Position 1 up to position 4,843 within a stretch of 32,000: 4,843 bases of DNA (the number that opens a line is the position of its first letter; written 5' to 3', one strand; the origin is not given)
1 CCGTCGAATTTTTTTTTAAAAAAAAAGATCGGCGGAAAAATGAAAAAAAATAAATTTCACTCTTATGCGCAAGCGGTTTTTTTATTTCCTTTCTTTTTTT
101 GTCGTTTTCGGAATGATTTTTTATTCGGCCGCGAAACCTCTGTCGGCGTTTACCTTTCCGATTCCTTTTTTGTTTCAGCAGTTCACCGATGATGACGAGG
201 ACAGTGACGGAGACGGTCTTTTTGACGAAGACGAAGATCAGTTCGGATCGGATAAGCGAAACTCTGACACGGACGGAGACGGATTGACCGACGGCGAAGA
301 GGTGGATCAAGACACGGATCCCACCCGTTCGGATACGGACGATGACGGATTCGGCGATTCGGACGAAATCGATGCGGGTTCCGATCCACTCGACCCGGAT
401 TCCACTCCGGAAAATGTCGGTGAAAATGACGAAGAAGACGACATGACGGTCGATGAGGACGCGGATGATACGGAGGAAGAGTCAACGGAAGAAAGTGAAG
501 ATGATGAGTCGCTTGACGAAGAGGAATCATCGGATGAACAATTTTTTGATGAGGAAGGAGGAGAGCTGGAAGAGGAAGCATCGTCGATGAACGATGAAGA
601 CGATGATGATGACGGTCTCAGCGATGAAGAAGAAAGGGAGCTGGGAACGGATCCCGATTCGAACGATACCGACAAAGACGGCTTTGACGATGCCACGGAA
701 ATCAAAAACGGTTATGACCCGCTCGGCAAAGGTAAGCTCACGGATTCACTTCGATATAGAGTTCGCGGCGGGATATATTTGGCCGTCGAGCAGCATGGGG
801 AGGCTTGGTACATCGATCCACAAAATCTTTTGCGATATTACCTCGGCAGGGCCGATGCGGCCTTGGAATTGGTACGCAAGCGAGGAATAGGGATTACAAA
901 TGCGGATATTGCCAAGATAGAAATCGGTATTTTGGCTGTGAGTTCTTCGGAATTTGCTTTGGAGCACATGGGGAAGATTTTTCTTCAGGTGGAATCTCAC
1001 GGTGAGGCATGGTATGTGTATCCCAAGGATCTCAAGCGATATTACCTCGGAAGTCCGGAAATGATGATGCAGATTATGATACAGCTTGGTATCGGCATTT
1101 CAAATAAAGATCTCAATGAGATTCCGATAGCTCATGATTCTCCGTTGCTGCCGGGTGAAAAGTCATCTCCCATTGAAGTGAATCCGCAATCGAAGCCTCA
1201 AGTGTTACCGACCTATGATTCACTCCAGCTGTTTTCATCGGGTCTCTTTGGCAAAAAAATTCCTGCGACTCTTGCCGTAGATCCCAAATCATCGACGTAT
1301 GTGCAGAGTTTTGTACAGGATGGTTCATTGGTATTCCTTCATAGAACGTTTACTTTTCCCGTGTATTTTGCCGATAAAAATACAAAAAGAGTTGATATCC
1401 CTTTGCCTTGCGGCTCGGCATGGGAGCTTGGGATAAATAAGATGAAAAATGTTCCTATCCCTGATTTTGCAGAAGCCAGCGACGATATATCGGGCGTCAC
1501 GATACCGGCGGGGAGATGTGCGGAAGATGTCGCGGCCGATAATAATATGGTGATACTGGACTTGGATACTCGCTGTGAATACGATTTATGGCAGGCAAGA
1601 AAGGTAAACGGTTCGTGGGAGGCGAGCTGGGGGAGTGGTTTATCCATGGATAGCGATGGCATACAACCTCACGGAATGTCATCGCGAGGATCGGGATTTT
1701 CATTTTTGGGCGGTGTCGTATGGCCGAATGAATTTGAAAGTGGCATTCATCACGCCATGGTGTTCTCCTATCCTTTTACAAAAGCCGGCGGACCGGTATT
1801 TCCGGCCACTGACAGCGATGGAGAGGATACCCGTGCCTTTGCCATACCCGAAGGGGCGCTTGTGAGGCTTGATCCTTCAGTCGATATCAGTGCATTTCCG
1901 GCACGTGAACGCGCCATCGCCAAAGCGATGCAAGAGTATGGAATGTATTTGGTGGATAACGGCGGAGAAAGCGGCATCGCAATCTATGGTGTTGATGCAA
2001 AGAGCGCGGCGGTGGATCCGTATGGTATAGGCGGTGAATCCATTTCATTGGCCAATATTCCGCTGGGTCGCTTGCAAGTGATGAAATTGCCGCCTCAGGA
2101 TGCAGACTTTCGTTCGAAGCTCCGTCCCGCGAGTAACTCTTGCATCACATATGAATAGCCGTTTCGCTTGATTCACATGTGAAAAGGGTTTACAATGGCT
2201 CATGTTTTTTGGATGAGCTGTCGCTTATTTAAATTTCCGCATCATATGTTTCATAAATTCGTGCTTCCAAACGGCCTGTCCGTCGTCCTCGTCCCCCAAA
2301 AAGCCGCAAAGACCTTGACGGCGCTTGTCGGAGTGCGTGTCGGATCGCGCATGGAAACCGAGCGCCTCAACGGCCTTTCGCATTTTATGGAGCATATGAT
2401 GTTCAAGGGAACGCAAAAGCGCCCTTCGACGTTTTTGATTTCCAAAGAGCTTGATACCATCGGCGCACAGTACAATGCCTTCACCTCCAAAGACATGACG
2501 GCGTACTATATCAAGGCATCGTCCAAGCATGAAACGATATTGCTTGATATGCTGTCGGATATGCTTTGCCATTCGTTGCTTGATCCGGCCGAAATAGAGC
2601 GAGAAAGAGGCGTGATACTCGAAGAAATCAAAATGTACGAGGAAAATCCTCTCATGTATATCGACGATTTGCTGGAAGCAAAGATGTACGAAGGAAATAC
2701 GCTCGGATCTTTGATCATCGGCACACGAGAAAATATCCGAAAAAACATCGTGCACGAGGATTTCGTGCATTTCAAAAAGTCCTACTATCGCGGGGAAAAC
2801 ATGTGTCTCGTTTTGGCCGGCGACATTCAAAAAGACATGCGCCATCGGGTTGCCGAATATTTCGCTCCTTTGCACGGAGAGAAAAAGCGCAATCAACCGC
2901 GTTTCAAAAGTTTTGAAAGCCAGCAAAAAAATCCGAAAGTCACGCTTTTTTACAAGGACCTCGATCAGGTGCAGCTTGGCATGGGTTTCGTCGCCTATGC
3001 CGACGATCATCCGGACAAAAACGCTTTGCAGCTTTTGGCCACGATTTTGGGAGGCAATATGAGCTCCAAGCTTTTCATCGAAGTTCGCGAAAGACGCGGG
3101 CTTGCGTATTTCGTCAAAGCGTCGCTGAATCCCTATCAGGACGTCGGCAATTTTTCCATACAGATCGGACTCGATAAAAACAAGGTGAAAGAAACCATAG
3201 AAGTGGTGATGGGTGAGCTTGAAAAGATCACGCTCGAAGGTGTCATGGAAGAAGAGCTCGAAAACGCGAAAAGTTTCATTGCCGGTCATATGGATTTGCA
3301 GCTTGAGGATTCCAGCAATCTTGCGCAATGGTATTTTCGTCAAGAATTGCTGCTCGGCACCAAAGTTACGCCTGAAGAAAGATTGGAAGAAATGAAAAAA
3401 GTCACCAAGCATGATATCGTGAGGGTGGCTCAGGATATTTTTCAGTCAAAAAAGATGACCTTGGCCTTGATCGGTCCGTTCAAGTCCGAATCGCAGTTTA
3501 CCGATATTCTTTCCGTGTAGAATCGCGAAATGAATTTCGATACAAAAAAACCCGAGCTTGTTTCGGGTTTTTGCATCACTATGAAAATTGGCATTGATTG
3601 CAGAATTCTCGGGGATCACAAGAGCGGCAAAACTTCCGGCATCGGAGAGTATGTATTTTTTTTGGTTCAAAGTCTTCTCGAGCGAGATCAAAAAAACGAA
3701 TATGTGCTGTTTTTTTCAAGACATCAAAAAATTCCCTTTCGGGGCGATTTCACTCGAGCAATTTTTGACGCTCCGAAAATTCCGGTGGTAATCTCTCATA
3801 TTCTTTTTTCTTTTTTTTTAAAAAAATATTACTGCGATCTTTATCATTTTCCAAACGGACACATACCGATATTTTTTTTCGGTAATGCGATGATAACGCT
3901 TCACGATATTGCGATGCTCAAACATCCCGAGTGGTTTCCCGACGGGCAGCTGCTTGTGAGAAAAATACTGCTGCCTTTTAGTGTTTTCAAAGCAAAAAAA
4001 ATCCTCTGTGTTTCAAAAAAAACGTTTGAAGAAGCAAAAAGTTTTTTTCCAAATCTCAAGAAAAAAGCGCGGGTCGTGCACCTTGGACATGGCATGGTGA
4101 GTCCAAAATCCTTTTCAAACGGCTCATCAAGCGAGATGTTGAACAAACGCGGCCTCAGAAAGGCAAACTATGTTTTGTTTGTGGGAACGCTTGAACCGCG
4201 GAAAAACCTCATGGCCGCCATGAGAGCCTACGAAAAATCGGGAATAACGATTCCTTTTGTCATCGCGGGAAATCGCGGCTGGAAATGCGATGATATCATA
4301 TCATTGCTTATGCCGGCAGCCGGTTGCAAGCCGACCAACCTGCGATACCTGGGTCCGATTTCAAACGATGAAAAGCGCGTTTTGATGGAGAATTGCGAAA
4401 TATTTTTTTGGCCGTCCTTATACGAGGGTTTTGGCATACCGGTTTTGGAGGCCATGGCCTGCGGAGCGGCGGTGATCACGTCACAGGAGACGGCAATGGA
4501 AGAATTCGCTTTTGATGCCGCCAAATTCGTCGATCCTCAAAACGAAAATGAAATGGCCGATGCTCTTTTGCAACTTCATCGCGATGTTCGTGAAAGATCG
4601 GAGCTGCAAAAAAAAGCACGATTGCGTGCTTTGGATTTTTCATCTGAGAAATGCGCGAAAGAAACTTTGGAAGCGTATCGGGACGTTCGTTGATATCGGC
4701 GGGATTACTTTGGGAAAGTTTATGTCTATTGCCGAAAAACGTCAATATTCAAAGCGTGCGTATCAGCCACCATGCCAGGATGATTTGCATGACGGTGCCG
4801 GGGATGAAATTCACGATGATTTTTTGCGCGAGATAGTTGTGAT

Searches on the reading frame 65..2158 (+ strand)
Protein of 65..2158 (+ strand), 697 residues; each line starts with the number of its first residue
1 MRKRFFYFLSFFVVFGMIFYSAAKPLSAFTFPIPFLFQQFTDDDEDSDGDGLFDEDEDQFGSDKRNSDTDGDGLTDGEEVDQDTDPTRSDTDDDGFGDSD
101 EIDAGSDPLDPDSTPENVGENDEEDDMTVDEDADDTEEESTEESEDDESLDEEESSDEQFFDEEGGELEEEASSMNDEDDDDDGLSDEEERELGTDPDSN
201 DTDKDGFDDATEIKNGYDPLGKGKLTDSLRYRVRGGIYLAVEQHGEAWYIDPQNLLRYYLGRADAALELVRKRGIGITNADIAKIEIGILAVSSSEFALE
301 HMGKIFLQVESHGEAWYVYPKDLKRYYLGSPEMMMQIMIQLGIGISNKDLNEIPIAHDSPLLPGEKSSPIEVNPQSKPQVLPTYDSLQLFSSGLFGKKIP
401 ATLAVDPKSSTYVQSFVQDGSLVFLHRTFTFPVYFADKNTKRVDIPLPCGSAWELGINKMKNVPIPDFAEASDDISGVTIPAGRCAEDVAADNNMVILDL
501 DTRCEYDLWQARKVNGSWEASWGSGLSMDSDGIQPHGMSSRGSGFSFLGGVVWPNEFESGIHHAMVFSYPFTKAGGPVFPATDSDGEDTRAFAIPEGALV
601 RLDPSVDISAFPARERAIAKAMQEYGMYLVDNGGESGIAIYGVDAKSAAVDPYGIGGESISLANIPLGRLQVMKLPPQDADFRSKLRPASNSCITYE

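Call 5: search_protein_families(library=pfam, proteins=[window:65-2158:+], max_evalue=0.001)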
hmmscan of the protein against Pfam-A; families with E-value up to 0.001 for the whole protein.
window:65-2158:+ (697 aa): 1 family
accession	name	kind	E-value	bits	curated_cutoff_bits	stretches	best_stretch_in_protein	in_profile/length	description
PF18884.5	TSP3_bac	-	1.9e-14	53.6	25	1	68-88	1-21/22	Bacterial TSP3 repeat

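Call 6: search_protein_families(library=ncbifam, proteins=[window:65-2158:+], max_evalue=0.01)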
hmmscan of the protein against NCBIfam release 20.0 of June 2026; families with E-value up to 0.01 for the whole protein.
window:65-2158:+ (697 aa): 0 families

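Call 37: find_encoding_contigs(protein=window:65-2158:+, flank=10000, max_places=3)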
Protein window:65-2158:+ (697 aa): 1 contig read that carries it; 1 place shown.
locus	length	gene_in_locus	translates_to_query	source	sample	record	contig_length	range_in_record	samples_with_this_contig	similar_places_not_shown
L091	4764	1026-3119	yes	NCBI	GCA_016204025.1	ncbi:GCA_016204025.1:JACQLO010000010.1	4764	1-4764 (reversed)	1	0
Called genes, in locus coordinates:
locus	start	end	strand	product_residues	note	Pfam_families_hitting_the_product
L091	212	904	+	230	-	PF18884:TSP3_bac (weak)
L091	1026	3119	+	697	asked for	PF18884:TSP3_bac (weak)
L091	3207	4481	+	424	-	PF00675:Peptidase_M16, PF05193:Peptidase_M16_C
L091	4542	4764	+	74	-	?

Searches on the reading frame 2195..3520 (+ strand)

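Call 5: search_protein_families(library=pfam, proteins=[window:2195-3520:+], max_evalue=0.001)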
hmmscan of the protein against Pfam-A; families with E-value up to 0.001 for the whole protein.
window:2195-3520:+ (441 aa): 2 families
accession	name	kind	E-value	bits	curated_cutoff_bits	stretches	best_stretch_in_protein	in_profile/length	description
PF00675.25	Peptidase_M16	-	8.9e-40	136.4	22.3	1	31-177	3-148/149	Insulinase (Peptidase family M16)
PF05193.26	Peptidase_M16_C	-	1.3e-37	129.9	23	1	185-360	2-179/181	Peptidase M16 inactive domain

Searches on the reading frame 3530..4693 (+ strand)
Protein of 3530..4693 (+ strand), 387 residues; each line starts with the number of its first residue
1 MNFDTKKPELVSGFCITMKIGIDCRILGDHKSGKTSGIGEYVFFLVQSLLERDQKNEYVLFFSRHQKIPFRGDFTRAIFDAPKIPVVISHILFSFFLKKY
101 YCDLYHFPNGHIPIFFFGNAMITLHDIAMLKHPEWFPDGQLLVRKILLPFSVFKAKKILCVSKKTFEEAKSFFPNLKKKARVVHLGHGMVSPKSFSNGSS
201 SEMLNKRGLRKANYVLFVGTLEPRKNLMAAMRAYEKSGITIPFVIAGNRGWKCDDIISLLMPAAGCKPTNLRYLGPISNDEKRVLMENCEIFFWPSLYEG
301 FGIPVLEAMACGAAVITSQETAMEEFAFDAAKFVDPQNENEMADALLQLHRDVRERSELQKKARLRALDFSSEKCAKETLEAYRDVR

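Call 5: search_protein_families(library=pfam, proteins=[window:3530-4693:+], max_evalue=0.001)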
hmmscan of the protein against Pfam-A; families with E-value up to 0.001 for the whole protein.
window:3530-4693:+ (387 aa): 4 families
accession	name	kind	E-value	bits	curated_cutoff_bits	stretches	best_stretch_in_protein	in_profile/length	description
PF00534.26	Glycos_transf_1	-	4.5e-24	85.3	26.4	1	210-365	13-171/172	Glycosyl transferases group 1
PF13692.12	Glyco_trans_1_4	-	5.6e-19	69.2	27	1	213-352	2-142/142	Glycosyl transferases group 1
PF13524.12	Glyco_trans_1_2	-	1.2e-10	41.9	25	1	238-369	14-132/144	Glycosyl transferase-like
PF20706.3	GT4-conflict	-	3e-07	30.2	26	1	154-339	146-338/385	Family 4 Glycosyltransferase in conflict systems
